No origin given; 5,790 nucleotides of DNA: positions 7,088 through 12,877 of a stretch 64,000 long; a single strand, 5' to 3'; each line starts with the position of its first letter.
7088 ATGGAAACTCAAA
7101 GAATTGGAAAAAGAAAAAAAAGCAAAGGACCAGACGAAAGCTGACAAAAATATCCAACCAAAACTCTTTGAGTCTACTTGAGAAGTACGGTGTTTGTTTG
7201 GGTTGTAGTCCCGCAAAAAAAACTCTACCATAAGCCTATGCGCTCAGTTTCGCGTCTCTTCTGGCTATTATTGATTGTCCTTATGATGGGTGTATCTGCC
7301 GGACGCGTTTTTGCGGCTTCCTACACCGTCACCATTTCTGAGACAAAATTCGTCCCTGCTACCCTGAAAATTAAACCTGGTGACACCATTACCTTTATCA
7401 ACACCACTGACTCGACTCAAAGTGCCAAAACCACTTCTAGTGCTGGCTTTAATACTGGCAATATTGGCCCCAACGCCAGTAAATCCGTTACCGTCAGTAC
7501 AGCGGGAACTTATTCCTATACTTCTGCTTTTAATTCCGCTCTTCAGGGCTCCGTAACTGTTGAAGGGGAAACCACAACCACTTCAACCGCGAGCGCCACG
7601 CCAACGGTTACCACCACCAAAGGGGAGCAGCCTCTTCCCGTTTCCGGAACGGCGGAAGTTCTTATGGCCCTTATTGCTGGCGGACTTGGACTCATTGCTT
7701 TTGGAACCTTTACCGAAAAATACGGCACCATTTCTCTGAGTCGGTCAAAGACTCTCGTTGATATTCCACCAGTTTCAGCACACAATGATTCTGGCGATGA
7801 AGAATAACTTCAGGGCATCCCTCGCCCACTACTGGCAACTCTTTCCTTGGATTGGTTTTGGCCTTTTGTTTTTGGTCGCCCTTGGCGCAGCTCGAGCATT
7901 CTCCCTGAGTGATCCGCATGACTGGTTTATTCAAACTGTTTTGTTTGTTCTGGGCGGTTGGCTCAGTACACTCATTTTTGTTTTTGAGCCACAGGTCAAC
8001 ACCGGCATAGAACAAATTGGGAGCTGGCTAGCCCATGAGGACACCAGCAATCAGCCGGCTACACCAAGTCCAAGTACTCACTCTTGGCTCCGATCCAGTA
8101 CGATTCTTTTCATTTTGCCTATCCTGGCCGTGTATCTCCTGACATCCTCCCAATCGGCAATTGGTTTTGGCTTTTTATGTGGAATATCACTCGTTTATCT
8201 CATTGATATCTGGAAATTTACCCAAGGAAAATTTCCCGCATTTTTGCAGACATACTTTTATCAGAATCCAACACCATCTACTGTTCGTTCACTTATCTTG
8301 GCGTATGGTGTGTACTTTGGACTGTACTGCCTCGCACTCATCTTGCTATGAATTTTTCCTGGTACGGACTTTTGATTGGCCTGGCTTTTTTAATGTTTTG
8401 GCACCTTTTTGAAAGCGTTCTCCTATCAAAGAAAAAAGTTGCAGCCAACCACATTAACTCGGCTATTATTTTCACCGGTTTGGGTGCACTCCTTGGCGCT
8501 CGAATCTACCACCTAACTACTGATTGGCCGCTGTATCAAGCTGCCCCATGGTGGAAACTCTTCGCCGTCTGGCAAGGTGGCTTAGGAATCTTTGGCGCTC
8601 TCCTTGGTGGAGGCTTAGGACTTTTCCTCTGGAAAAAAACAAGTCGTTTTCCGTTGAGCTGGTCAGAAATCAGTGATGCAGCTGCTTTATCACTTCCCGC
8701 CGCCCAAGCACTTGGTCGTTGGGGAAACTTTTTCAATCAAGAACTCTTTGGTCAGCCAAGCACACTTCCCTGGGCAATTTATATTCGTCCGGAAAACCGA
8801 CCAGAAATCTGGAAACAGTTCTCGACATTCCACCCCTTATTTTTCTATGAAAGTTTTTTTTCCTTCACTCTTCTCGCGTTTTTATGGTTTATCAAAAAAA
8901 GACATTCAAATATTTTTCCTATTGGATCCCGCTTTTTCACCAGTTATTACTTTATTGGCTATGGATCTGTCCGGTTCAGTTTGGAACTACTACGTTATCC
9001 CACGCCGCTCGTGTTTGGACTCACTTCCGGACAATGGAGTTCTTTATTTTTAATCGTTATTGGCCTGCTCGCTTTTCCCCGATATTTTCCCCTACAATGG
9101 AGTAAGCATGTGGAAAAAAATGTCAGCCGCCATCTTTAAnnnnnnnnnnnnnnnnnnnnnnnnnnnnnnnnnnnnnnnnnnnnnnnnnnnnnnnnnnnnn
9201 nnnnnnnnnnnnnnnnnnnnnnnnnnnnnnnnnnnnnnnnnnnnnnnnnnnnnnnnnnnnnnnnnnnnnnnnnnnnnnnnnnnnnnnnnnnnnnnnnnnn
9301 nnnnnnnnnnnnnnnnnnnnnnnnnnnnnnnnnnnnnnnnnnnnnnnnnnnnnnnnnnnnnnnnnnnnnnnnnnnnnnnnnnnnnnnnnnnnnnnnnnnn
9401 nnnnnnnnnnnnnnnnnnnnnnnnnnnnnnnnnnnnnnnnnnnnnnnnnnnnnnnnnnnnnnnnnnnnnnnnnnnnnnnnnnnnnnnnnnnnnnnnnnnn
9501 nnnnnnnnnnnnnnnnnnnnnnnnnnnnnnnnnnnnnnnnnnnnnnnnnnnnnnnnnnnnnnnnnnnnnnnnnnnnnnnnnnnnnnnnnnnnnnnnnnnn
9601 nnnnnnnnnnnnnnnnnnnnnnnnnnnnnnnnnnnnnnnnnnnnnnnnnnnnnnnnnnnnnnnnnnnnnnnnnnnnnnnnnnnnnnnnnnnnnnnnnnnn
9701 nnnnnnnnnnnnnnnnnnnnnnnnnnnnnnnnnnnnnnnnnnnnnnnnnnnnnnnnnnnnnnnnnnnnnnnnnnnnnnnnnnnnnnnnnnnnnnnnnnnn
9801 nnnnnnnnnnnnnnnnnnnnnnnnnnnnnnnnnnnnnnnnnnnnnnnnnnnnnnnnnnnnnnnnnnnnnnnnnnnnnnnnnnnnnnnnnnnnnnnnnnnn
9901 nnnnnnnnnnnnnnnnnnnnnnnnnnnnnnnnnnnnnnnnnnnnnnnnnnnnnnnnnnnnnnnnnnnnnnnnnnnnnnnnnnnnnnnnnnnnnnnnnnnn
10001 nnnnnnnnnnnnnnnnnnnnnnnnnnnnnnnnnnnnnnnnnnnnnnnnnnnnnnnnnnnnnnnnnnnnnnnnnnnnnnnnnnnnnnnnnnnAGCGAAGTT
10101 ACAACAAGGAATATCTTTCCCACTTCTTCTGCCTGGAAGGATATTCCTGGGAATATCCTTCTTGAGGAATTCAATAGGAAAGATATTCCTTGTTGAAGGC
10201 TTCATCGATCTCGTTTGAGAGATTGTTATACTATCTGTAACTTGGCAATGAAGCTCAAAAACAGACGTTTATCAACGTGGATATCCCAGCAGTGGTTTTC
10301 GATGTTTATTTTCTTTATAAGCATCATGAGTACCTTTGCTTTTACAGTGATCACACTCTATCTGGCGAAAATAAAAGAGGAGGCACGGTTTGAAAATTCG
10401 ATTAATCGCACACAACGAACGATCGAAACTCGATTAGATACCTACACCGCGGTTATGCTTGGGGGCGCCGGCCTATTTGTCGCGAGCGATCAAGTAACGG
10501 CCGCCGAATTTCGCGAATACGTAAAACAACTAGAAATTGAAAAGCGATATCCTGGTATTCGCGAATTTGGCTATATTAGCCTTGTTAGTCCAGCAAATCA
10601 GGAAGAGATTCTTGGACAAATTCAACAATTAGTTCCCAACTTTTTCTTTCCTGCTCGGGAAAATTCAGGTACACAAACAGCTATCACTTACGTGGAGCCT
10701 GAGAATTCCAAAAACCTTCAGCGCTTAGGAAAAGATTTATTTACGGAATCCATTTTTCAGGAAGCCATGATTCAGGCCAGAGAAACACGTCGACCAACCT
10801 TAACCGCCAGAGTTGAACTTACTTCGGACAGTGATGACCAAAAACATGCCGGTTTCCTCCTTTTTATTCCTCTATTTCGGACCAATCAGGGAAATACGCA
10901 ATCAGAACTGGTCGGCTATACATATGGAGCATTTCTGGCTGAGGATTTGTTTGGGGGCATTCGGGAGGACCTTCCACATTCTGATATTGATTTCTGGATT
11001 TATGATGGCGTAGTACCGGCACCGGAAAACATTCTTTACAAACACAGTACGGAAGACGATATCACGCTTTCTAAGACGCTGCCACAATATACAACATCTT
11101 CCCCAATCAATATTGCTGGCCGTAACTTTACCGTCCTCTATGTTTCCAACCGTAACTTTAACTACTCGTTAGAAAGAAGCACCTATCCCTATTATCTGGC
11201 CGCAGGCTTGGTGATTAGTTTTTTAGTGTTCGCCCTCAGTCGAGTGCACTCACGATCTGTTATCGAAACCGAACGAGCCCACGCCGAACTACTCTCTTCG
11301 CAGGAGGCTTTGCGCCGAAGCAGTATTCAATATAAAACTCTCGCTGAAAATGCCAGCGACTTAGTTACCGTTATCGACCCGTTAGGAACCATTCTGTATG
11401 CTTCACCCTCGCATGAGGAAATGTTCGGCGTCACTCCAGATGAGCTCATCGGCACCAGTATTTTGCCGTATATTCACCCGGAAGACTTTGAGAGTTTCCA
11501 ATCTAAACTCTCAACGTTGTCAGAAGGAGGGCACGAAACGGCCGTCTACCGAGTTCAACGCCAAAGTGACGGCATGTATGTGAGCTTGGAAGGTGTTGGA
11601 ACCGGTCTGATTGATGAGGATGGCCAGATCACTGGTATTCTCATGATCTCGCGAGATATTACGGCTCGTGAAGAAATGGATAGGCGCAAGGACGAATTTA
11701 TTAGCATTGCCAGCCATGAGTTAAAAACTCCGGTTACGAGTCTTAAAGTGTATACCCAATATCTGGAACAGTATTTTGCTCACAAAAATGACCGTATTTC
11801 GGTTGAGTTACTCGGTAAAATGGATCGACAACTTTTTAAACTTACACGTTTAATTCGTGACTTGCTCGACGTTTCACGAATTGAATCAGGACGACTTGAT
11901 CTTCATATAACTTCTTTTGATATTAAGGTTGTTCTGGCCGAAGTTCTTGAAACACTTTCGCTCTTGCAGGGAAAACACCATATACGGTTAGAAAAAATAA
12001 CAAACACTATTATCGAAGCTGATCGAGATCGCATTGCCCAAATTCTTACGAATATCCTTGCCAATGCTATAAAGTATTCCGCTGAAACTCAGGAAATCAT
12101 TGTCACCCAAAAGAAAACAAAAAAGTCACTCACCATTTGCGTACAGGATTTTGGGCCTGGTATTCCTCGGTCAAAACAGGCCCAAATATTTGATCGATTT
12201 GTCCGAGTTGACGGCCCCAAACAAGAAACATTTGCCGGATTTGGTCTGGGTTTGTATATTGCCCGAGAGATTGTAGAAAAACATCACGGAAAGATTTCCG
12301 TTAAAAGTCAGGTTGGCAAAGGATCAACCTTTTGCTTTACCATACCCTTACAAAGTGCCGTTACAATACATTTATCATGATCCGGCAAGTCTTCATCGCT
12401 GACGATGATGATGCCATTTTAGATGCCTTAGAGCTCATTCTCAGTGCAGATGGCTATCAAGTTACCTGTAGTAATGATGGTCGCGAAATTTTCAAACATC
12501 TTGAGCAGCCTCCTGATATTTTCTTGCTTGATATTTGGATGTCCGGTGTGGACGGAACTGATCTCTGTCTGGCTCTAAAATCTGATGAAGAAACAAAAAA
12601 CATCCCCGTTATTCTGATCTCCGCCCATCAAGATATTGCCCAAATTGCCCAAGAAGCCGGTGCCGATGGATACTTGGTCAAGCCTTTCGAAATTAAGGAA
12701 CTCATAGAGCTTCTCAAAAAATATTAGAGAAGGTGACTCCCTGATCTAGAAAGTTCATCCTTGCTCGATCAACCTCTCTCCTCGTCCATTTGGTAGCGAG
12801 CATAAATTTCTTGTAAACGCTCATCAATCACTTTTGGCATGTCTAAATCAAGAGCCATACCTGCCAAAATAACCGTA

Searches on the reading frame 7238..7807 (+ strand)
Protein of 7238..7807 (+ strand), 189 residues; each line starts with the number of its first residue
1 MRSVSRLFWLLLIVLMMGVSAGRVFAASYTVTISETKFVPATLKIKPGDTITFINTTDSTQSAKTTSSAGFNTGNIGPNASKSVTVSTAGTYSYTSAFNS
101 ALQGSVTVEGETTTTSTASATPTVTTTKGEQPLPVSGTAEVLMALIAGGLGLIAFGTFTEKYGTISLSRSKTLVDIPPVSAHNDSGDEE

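Call 55: search_protein_families(library=pfam, proteins=[window:7238-7807:+])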
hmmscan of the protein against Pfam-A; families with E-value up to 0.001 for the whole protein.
window:7238-7807:+ (189 aa): 2 families
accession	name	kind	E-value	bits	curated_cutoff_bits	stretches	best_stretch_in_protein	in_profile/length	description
PF13473.12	Cupredoxin_1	-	3.2e-09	37.2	27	1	11-108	5-104/104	Cupredoxin-like domain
PF00127.26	Copper-bind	-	0.00038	21.3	21.2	0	30-108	6-98/99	Copper binding proteins, plastocyanin/azurin family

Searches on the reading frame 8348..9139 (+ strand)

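Call 55: search_protein_families(library=pfam, proteins=[window:8348-9139:+])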
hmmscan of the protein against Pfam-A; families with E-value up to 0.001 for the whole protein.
window:8348-9139:+ (263 aa): 1 family
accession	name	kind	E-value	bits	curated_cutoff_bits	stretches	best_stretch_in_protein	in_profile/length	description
PF01790.23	LGT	-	2.1e-50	171.7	24.9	1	3-242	11-237/240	Prolipoprotein diacylglyceryl transferase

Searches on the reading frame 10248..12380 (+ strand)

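Call 55: search_protein_families(library=pfam, proteins=[window:10248-12380:+])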
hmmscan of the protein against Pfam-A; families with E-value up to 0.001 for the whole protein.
window:10248-12380:+ (710 aa): 9 families
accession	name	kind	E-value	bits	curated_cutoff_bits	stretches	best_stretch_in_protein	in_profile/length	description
PF03924.19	CHASE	-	8.3e-39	133.8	25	1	81-264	1-189/189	CHASE domain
PF02518.31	HATPase_c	-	1.1e-28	100.3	26.4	1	592-702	2-110/111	Histidine kinase-, DNA gyrase B-, and HSP90-like ATPase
PF00989.32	PAS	-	1.5e-16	60.9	22.6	1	361-471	2-113/113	PAS fold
PF08447.18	PAS_3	-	1.4e-14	54.5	25.6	1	382-465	1-86/89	PAS fold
PF00512.31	HisKA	-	5.9e-13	49.1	26.9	1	481-548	2-66/66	His Kinase A (phospho-acceptor) domain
PF08448.16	PAS_4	-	2.1e-12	47.7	23.1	1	367-475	2-109/110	PAS fold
PF13426.13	PAS_9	-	1e-10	42.2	27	1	372-473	3-103/103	PAS domain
PF13188.13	PAS_8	-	2.5e-07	30.8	21.8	1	361-416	2-57/65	PAS domain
PF13581.12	HATPase_c_2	-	2.3e-05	24.8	27.4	1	590-679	26-112/127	Histidine kinase-like ATPase domain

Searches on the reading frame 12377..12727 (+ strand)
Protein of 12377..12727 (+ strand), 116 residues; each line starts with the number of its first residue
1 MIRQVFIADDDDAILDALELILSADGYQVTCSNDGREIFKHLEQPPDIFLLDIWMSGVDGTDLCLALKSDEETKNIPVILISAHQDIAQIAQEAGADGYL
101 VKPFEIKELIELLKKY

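Call 55: search_protein_families(library=pfam, proteins=[window:12377-12727:+])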
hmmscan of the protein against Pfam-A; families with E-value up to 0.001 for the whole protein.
window:12377-12727:+ (116 aa): 1 family
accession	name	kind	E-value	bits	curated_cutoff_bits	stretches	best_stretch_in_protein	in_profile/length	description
PF00072.30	Response_reg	-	1.2e-23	83.8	30.2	1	5-113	1-110/111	Response regulator receiver domain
